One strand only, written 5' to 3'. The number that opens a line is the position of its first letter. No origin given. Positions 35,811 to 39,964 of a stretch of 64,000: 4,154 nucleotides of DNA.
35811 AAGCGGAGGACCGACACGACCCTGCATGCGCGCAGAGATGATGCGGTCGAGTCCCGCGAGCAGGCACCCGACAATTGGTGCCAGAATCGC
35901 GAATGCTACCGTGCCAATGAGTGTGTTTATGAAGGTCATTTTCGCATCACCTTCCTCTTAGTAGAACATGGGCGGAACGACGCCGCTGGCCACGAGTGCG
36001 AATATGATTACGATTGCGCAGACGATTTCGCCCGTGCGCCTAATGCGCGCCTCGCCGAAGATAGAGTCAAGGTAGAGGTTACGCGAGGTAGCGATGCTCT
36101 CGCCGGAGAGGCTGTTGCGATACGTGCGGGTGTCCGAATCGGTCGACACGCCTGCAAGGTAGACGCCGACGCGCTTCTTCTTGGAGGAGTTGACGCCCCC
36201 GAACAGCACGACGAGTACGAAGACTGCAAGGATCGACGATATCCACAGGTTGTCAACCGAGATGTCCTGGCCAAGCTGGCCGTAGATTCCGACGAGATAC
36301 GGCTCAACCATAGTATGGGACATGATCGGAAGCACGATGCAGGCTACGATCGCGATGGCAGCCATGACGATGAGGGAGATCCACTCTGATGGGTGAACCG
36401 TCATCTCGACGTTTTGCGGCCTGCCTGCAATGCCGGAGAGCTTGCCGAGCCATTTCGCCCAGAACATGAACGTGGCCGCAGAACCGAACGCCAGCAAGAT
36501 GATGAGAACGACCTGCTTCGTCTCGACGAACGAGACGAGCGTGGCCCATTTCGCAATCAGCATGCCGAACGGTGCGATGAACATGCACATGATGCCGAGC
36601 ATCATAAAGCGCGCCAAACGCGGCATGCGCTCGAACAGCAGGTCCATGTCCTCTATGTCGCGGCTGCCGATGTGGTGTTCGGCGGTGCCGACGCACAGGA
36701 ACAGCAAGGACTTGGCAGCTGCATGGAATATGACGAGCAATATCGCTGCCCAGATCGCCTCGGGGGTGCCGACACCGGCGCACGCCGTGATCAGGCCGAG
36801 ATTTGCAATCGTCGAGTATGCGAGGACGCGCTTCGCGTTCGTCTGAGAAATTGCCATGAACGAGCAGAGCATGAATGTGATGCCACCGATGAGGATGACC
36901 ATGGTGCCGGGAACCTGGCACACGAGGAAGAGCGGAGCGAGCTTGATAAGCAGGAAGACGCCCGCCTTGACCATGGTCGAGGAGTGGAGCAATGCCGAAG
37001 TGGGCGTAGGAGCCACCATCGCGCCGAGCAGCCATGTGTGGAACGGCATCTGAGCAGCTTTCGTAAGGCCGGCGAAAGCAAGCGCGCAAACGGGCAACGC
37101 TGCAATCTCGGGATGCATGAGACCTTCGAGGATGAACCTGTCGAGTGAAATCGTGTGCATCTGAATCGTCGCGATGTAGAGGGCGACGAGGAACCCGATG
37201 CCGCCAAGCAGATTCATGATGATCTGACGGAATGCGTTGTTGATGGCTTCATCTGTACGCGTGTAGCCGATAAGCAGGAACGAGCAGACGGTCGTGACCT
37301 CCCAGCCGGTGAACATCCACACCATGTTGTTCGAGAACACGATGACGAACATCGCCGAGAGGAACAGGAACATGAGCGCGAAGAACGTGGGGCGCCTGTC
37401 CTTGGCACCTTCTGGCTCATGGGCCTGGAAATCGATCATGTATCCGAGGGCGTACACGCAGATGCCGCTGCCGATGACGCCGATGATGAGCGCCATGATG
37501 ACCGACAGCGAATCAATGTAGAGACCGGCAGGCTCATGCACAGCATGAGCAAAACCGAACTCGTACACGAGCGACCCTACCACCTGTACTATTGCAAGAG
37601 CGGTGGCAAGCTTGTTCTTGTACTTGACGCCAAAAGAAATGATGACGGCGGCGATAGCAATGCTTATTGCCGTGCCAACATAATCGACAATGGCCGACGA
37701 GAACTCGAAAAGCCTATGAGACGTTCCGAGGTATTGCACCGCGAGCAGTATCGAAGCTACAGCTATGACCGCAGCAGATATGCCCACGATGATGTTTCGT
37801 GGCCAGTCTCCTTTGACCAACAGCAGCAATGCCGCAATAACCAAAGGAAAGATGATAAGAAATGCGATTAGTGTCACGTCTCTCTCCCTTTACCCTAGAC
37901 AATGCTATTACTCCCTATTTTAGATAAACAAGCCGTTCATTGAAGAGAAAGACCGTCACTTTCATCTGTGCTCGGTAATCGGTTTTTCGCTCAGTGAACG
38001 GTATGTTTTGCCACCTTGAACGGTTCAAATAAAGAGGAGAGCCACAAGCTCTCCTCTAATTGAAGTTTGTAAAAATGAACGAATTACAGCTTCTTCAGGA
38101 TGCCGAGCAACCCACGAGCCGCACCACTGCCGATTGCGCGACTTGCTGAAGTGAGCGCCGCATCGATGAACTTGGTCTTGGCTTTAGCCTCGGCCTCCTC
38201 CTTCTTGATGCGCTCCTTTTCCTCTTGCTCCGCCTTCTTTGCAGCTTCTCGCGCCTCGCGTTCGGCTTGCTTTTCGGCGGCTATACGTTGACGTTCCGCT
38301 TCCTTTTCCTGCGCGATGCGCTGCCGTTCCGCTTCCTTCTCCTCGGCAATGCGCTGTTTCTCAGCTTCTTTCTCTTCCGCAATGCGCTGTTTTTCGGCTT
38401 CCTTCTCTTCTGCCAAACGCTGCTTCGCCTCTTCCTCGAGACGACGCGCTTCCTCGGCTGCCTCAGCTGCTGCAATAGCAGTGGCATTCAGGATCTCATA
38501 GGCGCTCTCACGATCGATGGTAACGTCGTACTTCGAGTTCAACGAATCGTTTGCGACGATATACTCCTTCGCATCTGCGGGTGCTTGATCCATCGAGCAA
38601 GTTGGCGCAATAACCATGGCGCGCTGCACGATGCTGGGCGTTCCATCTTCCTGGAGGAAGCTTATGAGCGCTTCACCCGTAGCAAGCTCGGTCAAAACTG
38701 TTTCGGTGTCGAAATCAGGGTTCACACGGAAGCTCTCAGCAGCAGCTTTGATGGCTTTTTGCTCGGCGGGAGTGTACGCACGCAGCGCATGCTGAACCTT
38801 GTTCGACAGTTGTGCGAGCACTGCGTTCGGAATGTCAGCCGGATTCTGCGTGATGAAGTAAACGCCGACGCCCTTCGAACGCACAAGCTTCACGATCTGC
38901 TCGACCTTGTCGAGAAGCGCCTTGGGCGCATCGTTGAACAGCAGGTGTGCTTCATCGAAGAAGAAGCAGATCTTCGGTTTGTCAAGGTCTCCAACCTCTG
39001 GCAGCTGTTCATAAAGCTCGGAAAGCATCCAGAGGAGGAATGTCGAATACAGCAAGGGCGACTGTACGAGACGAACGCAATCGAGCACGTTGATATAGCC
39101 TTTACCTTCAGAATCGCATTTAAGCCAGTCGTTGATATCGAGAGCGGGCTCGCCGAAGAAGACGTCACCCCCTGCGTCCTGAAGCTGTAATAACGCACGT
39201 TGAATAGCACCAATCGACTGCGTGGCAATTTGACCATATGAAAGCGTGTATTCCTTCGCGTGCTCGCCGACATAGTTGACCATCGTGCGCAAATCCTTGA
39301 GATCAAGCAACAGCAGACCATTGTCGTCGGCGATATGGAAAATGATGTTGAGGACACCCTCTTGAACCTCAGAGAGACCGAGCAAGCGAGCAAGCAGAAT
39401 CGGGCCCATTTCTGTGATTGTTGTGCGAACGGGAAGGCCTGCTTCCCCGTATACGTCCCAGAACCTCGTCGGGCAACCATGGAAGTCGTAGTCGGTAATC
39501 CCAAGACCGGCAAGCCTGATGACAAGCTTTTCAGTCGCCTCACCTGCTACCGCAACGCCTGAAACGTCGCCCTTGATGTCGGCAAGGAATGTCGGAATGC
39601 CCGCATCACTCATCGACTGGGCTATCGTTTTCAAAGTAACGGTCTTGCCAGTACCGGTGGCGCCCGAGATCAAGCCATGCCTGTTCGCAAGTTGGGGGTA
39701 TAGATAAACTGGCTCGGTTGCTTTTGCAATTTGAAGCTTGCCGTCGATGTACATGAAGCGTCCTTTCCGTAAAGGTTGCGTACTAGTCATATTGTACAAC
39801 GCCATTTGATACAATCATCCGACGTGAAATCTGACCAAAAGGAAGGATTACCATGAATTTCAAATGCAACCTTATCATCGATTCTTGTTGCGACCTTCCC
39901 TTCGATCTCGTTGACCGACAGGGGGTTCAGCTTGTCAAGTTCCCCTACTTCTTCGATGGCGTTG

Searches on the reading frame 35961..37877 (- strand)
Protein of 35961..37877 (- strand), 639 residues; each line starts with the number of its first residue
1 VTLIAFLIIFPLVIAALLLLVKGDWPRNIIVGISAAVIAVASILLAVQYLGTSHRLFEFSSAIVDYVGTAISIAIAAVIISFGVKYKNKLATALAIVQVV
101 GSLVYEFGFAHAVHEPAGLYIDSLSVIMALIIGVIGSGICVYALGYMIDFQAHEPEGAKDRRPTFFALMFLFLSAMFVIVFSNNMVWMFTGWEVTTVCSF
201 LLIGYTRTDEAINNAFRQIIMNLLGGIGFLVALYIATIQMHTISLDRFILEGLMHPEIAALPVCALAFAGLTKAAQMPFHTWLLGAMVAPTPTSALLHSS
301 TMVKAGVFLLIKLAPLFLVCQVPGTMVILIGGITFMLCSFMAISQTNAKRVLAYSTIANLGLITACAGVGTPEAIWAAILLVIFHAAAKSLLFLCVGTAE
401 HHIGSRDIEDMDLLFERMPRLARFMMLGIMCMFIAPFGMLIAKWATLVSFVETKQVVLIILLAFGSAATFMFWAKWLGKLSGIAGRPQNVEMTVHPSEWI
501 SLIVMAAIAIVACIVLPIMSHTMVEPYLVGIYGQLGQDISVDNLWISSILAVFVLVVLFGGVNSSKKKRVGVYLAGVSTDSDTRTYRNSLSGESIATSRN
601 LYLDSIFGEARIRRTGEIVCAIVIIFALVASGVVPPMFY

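Call 35: search_protein_families(library=pfam, proteins=[window:35961-37877:-], max_evalue=0.0001)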
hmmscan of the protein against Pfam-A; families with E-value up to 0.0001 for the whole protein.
window:35961-37877:- (639 aa): 2 families
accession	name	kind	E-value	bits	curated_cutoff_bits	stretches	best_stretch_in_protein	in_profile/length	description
PF00361.26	Proton_antipo_M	-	7.9e-50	170.2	21.5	1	182-466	1-291/294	NADH:quinone oxidoreductase/Mrp antiporter, TM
PF00662.26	Proton_antipo_N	-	1.4e-07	31.7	24.5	1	116-147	10-41/51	NADH-Ubiquinone oxidoreductase (complex I), chain 5 N-terminus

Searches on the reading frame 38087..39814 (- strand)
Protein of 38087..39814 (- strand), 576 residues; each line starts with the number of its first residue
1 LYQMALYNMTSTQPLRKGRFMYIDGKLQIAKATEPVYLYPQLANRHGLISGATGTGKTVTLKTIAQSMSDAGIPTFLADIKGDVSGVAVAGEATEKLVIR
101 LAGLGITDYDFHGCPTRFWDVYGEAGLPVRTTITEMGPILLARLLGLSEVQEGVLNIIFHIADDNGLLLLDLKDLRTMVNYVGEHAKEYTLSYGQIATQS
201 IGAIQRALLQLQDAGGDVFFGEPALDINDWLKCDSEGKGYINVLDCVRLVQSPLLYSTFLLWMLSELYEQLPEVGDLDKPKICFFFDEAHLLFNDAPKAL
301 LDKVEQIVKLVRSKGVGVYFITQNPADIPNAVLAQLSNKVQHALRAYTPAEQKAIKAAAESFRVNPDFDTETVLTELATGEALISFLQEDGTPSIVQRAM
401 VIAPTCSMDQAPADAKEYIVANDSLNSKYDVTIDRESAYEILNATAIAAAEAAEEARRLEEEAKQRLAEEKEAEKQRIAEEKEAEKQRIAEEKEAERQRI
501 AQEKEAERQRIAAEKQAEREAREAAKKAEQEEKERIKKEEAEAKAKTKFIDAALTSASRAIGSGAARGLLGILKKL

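Call 35: search_protein_families(library=pfam, proteins=[window:38087-39814:-], max_evalue=0.0001)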
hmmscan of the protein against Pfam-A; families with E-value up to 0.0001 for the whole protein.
window:38087-39814:- (576 aa): 4 families
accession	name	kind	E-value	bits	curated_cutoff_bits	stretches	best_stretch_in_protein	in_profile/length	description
PF05872.18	HerA_C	-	6.9e-206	685.2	22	1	31-490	8-470/502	Helicase HerA-like C-terminal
PF01935.23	DUF87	-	2.8e-10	41.1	23.2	1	33-243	10-198/220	Helicase HerA, central domain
PF12846.13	AAA_10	-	7.9e-05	22.3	27.5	0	283-384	243-339/362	AAA-like domain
PF13401.12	AAA_22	-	8.9e-05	23.3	27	0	45-82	6-43/130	AAA domain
